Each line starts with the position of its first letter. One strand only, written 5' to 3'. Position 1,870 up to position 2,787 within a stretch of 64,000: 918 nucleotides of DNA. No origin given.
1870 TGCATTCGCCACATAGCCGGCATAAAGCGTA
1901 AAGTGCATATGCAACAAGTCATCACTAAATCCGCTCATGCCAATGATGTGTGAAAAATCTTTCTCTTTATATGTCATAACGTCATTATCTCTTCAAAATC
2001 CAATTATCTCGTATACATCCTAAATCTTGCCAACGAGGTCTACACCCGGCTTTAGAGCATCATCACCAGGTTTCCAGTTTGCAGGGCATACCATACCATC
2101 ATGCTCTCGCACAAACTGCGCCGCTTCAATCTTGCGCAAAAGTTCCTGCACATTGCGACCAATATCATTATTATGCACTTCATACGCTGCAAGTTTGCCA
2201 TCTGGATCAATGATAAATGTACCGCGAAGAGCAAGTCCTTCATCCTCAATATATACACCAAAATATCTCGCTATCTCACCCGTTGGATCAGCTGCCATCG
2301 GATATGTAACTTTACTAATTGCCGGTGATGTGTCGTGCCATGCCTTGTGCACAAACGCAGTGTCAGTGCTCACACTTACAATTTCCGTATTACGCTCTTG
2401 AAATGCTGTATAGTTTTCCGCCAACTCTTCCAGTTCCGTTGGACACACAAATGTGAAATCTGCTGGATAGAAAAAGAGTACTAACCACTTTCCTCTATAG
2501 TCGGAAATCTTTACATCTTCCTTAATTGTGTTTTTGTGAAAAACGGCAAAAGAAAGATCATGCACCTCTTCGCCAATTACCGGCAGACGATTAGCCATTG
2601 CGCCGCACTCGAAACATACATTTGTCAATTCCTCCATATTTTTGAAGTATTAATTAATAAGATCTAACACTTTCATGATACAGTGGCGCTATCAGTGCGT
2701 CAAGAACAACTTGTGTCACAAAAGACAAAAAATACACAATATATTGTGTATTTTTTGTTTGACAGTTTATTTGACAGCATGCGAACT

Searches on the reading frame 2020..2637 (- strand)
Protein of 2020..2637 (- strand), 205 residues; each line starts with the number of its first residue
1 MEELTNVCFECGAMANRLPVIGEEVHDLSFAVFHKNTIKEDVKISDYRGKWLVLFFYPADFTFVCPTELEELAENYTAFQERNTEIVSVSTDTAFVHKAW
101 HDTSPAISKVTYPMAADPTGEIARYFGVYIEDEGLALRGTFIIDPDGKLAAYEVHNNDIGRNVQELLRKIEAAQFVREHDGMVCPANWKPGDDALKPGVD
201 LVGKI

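Call 16: find_encoding_contigs(protein=window:2020-2637:-, flank=10000, max_places=4)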
Protein window:2020-2637:- (205 aa): 2 contigs read that carry it; 1 place shown.
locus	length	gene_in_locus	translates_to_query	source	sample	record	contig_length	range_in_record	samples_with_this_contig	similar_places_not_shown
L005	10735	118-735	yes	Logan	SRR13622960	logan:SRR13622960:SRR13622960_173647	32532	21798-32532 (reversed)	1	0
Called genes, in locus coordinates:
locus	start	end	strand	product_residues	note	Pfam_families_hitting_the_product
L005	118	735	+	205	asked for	PF00578:AhpC-TSA, PF08534:Redoxin, PF10417:1-cysPrx_C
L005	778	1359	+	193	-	PF02777:Sod_Fe_C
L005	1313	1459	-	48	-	-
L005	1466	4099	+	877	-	PF03477:ATP-cone, PF00317:Ribonuc_red_lgN, PF02867:Ribonuc_red_lgC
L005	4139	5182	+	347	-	PF00268:Ribonuc_red_sm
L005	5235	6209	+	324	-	PF01479:S4 (faint), PF00849:PseudoU_synth_2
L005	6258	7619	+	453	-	-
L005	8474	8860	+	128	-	PF08378:NERD (faint), PF02021:UPF0102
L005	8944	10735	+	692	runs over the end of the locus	-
